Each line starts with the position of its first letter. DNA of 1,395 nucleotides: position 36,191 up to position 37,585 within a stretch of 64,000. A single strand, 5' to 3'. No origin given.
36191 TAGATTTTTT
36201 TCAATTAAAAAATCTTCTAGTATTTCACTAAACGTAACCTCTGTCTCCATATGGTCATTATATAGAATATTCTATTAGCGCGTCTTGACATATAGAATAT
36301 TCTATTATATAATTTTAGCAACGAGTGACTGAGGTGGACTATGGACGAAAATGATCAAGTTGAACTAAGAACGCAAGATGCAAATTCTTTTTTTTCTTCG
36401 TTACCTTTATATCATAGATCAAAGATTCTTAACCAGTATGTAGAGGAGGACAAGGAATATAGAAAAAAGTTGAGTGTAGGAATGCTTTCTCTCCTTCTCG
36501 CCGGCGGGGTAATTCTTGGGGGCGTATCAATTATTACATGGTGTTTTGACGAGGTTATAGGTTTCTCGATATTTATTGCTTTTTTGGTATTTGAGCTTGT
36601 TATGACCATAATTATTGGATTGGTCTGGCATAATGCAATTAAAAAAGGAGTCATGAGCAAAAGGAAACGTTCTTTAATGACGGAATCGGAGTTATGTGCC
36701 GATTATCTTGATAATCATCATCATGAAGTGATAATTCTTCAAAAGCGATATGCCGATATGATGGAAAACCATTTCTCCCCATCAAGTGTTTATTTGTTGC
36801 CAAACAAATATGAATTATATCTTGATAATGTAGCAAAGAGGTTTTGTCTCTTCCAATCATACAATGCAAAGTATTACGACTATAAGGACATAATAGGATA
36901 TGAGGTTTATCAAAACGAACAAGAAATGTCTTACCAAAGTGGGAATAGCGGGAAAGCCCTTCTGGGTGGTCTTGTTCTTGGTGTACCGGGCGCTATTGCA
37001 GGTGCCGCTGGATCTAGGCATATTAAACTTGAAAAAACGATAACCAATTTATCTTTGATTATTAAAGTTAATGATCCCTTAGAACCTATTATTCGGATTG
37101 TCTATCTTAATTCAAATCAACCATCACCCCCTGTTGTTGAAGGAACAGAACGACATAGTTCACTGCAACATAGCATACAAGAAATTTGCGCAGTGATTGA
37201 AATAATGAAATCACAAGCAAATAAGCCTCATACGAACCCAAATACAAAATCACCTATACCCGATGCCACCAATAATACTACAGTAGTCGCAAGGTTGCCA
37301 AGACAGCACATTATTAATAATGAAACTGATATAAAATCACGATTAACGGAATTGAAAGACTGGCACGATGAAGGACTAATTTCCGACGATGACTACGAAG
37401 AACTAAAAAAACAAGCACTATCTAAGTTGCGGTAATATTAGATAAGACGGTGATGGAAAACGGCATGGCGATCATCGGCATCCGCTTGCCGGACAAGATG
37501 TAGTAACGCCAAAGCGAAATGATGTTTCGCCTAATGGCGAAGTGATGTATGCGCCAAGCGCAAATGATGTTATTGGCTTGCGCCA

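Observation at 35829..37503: Recombinase-less 1.55-kb insertion in the 3' end of argS, bounded by a perfect 60-bp duplication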

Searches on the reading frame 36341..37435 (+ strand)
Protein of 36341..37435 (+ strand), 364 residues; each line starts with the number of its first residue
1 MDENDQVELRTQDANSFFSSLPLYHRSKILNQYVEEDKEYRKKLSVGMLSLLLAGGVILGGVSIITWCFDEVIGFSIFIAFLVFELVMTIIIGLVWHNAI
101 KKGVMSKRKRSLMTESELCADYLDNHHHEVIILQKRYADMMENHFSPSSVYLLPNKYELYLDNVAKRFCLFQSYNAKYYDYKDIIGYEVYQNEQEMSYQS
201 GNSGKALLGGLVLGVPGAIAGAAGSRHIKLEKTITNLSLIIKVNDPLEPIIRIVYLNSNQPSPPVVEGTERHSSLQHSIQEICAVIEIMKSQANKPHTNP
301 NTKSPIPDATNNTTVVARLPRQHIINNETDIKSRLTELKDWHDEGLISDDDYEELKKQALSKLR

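Call 5: search_protein_families(library=pfam, proteins=[window:36341-37435:+], max_evalue=0.01)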
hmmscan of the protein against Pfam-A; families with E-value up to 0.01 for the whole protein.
window:36341-37435:+ (364 aa): 2 families
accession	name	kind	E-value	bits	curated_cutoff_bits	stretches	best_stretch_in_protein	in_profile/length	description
PF09925.14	DUF2157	-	0.00044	20.4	32.4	0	27-98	15-84/146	Predicted membrane protein (DUF2157)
PF09851.14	SHOCT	-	0.00073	19.6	27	1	334-360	2-28/28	Short C-terminal domain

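Call 9: find_encoding_contigs(protein=window:36341-37435:+, flank=10000, max_places=10)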
Protein window:36341-37435:+ (364 aa): 2 contigs read that carry it; 1 place shown.
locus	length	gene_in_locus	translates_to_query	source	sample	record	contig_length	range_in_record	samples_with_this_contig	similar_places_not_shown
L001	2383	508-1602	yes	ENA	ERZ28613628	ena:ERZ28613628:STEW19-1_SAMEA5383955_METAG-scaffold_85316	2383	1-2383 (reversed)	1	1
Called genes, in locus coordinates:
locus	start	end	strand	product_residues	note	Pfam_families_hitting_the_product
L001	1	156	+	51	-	?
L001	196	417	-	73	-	PF12844:HTH_19, PF01381:HTH_3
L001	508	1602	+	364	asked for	PF27000:PH_gly_zipper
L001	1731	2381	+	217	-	?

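Call 16: find_homologous_proteins(query=window:36341-37435:+)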
Query window:36341-37435:+ (364 aa): 1 proteins with E <= 0.001 among 8000 candidates.
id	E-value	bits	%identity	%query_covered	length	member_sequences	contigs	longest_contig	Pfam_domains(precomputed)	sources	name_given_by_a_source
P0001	2.9e-185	634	99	79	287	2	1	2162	PF27000.1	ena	-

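Call 27: search_protein_representatives(protein=window:36341-37435:+)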
Query: 364 residues. Proteins with E-value up to 0.001 (for the whole library): 668; up to 1e-10: 64; up to 1e-30: 1. The best 150 are listed.
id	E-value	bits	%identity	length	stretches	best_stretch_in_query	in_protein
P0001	9.1e-186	633.5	99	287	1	1-285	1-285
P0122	1.8e-22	96.5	29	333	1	39-360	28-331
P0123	2.1e-20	89.8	29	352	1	6-360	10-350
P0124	3.7e-18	82.3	38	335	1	146-360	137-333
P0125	1.3e-16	77.3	31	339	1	37-361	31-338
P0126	4.1e-16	75.6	36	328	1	139-360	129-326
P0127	5.6e-16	75.2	40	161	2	177-299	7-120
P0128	5.9e-16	75.1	31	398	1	158-360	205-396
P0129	1.5e-15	73.7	36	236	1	157-360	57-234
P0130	2.5e-15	73.0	28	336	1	122-360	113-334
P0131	3.0e-15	72.8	33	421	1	154-360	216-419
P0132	3.6e-15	72.5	32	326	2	36-292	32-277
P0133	4.8e-15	72.1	31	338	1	56-360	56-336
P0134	6.3e-15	71.7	37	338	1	175-358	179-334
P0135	9.1e-15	71.2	31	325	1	74-360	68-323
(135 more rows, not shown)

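Call 31: search_protein_families(library=padloc, proteins=[window:36341-37435:+], max_evalue=0.01)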
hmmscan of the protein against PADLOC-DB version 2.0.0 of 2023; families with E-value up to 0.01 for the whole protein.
window:36341-37435:+ (364 aa): 0 families

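Call 32: search_protein_families(library=phrogs, proteins=[window:36341-37435:+], max_evalue=0.01)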
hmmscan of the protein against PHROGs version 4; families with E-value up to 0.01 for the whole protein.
window:36341-37435:+ (364 aa): 4 families
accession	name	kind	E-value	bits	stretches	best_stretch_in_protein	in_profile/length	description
phrog_888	-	unknown function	1.6e-13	52.1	1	121-301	70-231/271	-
phrog_27819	-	unknown function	1.9e-08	35.3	1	141-260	70-196/239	-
phrog_27136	-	unknown function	9.1e-07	29.6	1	175-256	114-192/224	-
phrog_20920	-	unknown function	0.0028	19.1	0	178-225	35-82/115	-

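Call 35: find_related_loci(query=A2, collection=viral_contigs, flank=10000)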
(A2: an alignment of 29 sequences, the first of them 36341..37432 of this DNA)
Query A2 (364 aa) in viral_contigs; peptide patterns used: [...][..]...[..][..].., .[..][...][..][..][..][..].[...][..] (x = any residue, [..] = any of these).
600 stretches matched a pattern (row limit reached: there are more); 22 encode a relative of the query (tblastn E <= 1e-3); 22 distinct loci.
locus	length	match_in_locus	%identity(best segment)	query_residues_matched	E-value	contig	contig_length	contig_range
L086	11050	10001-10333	27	179-297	2e-8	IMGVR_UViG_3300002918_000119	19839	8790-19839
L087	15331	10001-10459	27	179-361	3e-8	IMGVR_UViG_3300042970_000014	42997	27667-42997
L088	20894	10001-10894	22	68-360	6e-7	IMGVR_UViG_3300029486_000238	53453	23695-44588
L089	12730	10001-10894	22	68-360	6e-7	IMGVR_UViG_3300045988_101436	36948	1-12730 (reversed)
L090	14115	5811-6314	23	160-361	8e-7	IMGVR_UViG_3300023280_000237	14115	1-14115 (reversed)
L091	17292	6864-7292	23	109-242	3e-6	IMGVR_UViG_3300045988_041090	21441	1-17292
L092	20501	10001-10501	21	161-360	8e-6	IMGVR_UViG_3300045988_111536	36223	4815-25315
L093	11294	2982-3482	21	161-360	1e-5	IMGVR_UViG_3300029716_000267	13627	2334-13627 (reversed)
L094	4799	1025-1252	28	179-257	9e-6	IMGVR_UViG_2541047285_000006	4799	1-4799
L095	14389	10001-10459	21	176-358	1e-5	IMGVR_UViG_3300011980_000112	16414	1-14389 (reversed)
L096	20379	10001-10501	19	161-360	2e-5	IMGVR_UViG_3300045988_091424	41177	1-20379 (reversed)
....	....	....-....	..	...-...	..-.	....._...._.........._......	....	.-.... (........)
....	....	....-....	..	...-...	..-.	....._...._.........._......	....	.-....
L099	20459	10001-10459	21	176-358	3e-5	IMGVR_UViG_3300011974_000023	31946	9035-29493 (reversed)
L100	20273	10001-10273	25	161-257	3e-5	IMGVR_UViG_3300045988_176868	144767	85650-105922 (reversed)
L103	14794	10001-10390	24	161-298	3e-5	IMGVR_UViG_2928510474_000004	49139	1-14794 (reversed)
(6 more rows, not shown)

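Call 43: find_related_loci(query=window:36341-37432:+, collection=metagenome_contigs, flank=10000)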
Query window:36341-37432:+ (364 aa) in metagenome_contigs; peptide patterns used: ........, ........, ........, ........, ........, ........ (x = any residue, [..] = any of these).
19 stretches matched a pattern, but none encodes a relative of the query by tblastn (E <= 1e-3).

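Call 44: list_cluster_members(proteins=[P0002, P0003, window:36341-37432:+, window:36029-36247:-, P0001])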
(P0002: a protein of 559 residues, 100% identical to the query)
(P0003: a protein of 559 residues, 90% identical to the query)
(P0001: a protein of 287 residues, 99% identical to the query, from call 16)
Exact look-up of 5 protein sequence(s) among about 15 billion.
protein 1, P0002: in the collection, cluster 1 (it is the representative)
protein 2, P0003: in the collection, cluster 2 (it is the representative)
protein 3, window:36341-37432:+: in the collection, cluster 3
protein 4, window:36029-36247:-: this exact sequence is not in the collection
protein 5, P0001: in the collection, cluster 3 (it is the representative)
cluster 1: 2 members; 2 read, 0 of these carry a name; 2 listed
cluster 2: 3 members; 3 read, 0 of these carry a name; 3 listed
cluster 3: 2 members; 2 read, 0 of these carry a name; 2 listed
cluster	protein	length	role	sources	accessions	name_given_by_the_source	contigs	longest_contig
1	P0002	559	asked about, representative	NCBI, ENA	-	-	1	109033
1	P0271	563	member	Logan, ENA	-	-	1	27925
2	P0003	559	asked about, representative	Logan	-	-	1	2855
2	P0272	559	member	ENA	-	-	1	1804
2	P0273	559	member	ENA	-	-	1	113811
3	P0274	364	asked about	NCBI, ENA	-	-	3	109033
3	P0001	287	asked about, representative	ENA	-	-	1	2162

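Call 63: search_protein_families(library=pfam, alignment_id=A2, max_evalue=0.001)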
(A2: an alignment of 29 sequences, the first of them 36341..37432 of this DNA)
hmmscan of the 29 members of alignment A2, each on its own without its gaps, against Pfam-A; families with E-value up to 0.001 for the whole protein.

A. member 1, window:36341-37432:+ (364 aa): 2 families
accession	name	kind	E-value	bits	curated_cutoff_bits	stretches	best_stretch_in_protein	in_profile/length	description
PF09925.14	DUF2157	-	0.00044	20.4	32.4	0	27-98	15-84/146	Predicted membrane protein (DUF2157)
PF09851.14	SHOCT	-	0.00073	19.6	27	0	334-360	2-28/28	Short C-terminal domain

B. families by the number of members that match (of 29 scanned): 7 families
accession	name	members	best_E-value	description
PF09851.14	SHOCT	29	2.6e-11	Short C-terminal domain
PF05120.17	GvpG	8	0.0001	Gas vesicle protein G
PF20990.2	DUF2207_C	2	2.3e-05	Predicted membrane protein (DUF2207) C-terminal domain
PF06464.16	DMAP_binding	2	0.00017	DMAP1-binding Domain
PF07332.16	Phage_holin_3_6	1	0.00043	Putative Actinobacterial Holin-X, holin superfamily III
PF09925.14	DUF2157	1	0.00044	Predicted membrane protein (DUF2157)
PF01618.21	MotA_ExbB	1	0.0008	MotA/TolQ/ExbB proton channel family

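Call 67: predict_structure(alignment_id=A2)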
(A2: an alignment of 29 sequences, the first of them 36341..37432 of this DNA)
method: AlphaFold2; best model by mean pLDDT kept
length: 364 residues; sequences in the alignment: 29
mean_pLDDT: 80.1   pTM: 0.58
mean pLDDT of the five models: 80.1, 77.6, 75.7, 75.7, 75.5
residues with pLDDT >= 90: 125; 70-90: 162; 50-70: 52; < 50: 25
segments of 3 or more residues with pLDDT < 50: 303-327
pLDDT, mean of each block of 10 residues (from residue 1): 74 77 78 81 85 86 82 83 84 80 65 63 76 88 93 91 95 91 95 79 63 69 71 95 96 94 93 92 91 75 47 37 42 88 90 93 77
secondary structure, 60 per line:
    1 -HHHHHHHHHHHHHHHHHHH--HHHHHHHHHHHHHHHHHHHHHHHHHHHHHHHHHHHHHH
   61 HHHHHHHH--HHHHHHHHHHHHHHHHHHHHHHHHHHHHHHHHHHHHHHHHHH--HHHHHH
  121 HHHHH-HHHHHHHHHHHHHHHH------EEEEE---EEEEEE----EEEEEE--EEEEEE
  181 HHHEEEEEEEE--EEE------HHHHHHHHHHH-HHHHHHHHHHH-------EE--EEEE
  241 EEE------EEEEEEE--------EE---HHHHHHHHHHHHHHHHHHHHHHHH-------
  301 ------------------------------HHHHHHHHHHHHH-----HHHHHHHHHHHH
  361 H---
elements in order: H2-20 H23-68 H71-112 H115-125 H127-142 E149-153 E157-162 E167-172 E175-180 E184-191 E194-196 H203-213 H215-225 E237-243 E250-256 H270-293 H331-343 H349-361

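Call 71: fold_search(model_id=the predicted structure, library=pdb)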
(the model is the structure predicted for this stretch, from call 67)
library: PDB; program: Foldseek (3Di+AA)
matches with E <= 10: 288; with E <= 0.001: 0
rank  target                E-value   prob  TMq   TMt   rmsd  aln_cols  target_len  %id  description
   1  4chj                  3.2e-01  0.82  0.18  0.46   6.2       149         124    7  Structure of Inner Membrane Complex (IMC) Sub-compartment Protein 3 (ISP3) from Toxoplasma gondii (released 2014-04-09)
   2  8xgc_M                4.0e-01  0.57  0.16  0.16  10.8       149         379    6  Structure of yeast replisome associated with FACT and histone hexamer, Composite map (released 2024-02-14)
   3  3to1_A                4.2e-01  0.60  0.12  0.20   6.9       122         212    6  Two surfaces on Rtt106 mediate histone binding and chaperone activity (released 2011-12-21)
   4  7nky_O                4.7e-01  0.75  0.20  0.17  10.6       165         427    5  RNA Polymerase II-Spt4/5-nucleosome-FACT structure (released 2021-07-07)
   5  3tvv_B                5.3e-01  0.23  0.17  0.24   9.3       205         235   10  Structure of the tandem PH domains of Rtt106 (residues 68-315) (released 2012-02-01)
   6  4tkn_C                5.9e-01  0.15  0.15  0.20  15.4       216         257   11  Structure of the SNX17 FERM domain bound to the second NPxF motif of KRIT1 (released 2014-07-30)
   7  4tyz_A                6.9e-01  0.30  0.16  0.41   6.9       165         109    8  Crystal structure of the C-terminal domain of an unknown protein from Leishmania infantum (released 2014-08-06)
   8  3tvv_A                7.7e-01  0.44  0.16  0.23   6.4       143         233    6  Structure of the tandem PH domains of Rtt106 (residues 68-315) (released 2012-02-01)
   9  4tkn_A                8.6e-01  0.14  0.16  0.21  15.0       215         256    9  Structure of the SNX17 FERM domain bound to the second NPxF motif of KRIT1 (released 2014-07-30)
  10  3gyp                  9.6e-01  0.38  0.14  0.21   8.0       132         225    6  Rtt106p (released 2009-12-08)
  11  2i1j                  9.6e-01  0.09  0.14  0.12  14.1       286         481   10  Moesin from Spodoptera frugiperda at 2.1 angstroms resolution (released 2006-12-19)
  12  5ums                  1.1e+00  0.54  0.20  0.29   9.1       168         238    4  Crystal structure of middle double PH domain of human FACT complex subunit SSRP1 (released 2018-01-31)
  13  6fq3_A                1.2e+00  0.63  0.10  0.09   1.9        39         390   15  Crystal structure of Danio rerio Lin41 filamin-NHL domains in complex with lin-29A 5'UTR 13mer RNA (released 2018-05-09)
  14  3fss                  1.2e+00  0.33  0.14  0.21   7.5       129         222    7  Structure of the tandem PH domains of Rtt106 (released 2009-12-22)
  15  2i1k                  1.2e+00  0.16  0.13  0.09  10.0       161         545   12  Moesin from Spodoptera frugiperda reveals the coiled-coil domain at 3.0 angstrom resolution (released 2006-12-19)
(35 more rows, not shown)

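Call 72: fold_search(model_id=the predicted structure, library=viral)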
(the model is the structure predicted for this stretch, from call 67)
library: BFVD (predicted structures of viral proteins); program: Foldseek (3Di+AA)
matches with E <= 10: 238; with E <= 0.001: 5
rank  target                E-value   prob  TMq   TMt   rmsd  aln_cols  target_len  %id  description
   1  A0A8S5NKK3            1.9e-09  1.00  0.28  0.39  18.2       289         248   16  Short C-terminal domain [Siphoviridae sp. ctiJI15]
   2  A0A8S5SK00            5.5e-08  1.00  0.29  0.28  11.2       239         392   18  Short C-terminal domain [Siphoviridae sp. ctFIm6]
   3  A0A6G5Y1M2            1.6e-06  1.00  0.26  0.26  20.1       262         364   16  (no name in the UniProt tables at hand)
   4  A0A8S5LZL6            3.5e-05  1.00  0.25  0.36  12.0       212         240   17  Short C-terminal domain [Caudovirales sp. ct7oE3]
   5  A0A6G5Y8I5            3.9e-05  1.00  0.24  0.52   7.2       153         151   16  (no name in the UniProt tables at hand)
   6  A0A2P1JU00            1.2e-03  0.92  0.18  0.18  23.2       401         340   12  Putative tail tape measure protein [Anoxybacillus phage A403]
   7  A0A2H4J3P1            1.8e-03  0.75  0.13  0.17  20.9       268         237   14  SHOCT domain-containing protein [uncultured Caudovirales phage]
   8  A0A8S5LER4            1.7e-02  0.94  0.15  0.18  14.2       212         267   11  Bacterial PH domain protein [Siphoviridae sp. ct3CA7]
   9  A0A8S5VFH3            8.6e-02  0.84  0.10  0.16  13.9       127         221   17  Uncharacterized protein [Siphoviridae sp. ct1da40]
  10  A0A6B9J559            1.1e-01  0.20  0.14  0.17  16.3       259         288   10  (no name in the UniProt tables at hand)
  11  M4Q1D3                2.2e-01  0.41  0.10  0.17  19.4       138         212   13  (no name in the UniProt tables at hand)
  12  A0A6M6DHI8            2.4e-01  0.10  0.09  0.12  19.9       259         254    7  (no name in the UniProt tables at hand)
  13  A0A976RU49            2.5e-01  0.69  0.16  0.49   8.8       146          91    9  (no name in the UniProt tables at hand)
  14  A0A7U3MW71            2.8e-01  0.08  0.11  0.16  19.3       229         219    8  (no name in the UniProt tables at hand)
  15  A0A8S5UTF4            3.5e-01  0.08  0.09  0.16  14.7       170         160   10  Uncharacterized protein [Myoviridae sp. ctYA416]
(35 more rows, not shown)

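Call 75: search_protein_families(library=pfam, proteins=[L088:10914-12353:+, L088:12739-14262:-, L096:12267-13175:-, L096:13759-14967:-, L103:13634-14794:+, L103:12356-13312:+, L087:11268-13037:+, L088:8098-8721:-, L088:9844-10068:-, L088:9210-9584:+], max_evalue=0.0001)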
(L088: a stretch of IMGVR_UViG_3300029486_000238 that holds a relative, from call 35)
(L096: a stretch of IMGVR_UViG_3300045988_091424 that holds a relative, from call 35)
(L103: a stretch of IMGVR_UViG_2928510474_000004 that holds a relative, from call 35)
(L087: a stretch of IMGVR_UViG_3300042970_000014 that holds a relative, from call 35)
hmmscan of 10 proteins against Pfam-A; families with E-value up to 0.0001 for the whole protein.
L088:10914-12353:+ (479 aa): 3 families
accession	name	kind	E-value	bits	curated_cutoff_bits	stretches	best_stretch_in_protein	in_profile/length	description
PF00239.26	Resolvase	-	8.8e-28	97.7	23.3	1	4-150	1-143/145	Resolvase, N terminal domain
PF07508.19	Recombinase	-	8.3e-18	65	21.1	1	173-274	2-102/102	Recombinase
PF13408.12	Zn_ribbon_recom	-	1e-07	32.7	25.3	1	284-336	1-57/58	Recombinase zinc beta ribbon domain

L088:12739-14262:- (507 aa): 2 families
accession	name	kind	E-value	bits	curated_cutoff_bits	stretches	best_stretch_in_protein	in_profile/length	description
PF00370.27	FGGY_N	-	2.5e-83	279.9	28.8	1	3-247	1-245/245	FGGY family of carbohydrate kinases, N-terminal domain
PF02782.22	FGGY_C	-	1.9e-37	129.4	27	1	257-452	2-197/198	FGGY family of carbohydrate kinases, C-terminal domain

L096:12267-13175:- (302 aa): 1 family
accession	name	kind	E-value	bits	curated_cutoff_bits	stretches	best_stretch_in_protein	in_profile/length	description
PF00589.27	Phage_integrase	-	1.4e-26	93.8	27.1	1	120-288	19-170/172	Phage integrase family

L096:13759-14967:- (402 aa): 1 family
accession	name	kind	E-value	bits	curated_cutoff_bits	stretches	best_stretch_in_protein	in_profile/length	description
PF00910.28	RNA_helicase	-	3.3e-05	24.7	21.5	1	218-273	2-64/105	RNA helicase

L103:13634-14794:+ (386 aa): 3 families
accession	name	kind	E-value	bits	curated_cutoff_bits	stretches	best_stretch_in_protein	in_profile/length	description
PF00589.27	Phage_integrase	-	1.6e-26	93.6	27.1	1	173-369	1-171/172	Phage integrase family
PF14659.12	Phage_int_SAM_3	-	5e-05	23.9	22.6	0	63-111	2-46/58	Phage integrase, N-terminal SAM-like domain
PF14657.12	Arm-DNA-bind_4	-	7.5e-05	22.7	22.3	0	12-54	1-44/47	Arm DNA-binding domain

L103:12356-13312:+ (318 aa): 1 family
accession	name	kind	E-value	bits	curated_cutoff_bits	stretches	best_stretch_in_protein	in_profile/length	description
PF19952.5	DUF6414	-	5.7e-17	62.8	25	1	1-316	1-283/283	Domain of unknown function (DUF6414)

L087:11268-13037:+ (589 aa): 3 families
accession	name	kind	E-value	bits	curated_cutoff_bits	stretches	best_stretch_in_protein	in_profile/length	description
PF00239.26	Resolvase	-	6.1e-34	117.6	23.3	1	91-239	1-144/145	Resolvase, N terminal domain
PF07508.19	Recombinase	-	3e-26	92.1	21.1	1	260-366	1-102/102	Recombinase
PF13408.12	Zn_ribbon_recom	-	6.1e-09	36.6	25.3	1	384-442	1-57/58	Recombinase zinc beta ribbon domain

L088:8098-8721:- (207 aa): 0 families

L088:9844-10068:- (74 aa): 3 families
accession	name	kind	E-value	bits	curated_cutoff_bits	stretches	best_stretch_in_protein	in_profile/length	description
PF13443.12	HTH_26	-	2.5e-12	47.3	22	1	15-71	2-59/63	Cro/C1-type HTH DNA-binding domain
PF01381.28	HTH_3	-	3.3e-09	37.1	23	1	15-69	1-55/55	Helix-turn-helix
PF13560.12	HTH_31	-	8.9e-06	26.4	27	1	16-63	7-55/64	Helix-turn-helix domain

L088:9210-9584:+ (124 aa): 3 families
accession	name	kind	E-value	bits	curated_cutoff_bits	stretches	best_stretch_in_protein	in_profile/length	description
PF01381.28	HTH_3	-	2e-13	50.6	23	1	6-60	1-55/55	Helix-turn-helix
PF12844.13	HTH_19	-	1.1e-07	32.1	30.2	1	3-61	1-59/64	Helix-turn-helix domain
PF13560.12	HTH_31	-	8.6e-05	23.2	27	0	3-56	3-57/64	Helix-turn-helix domain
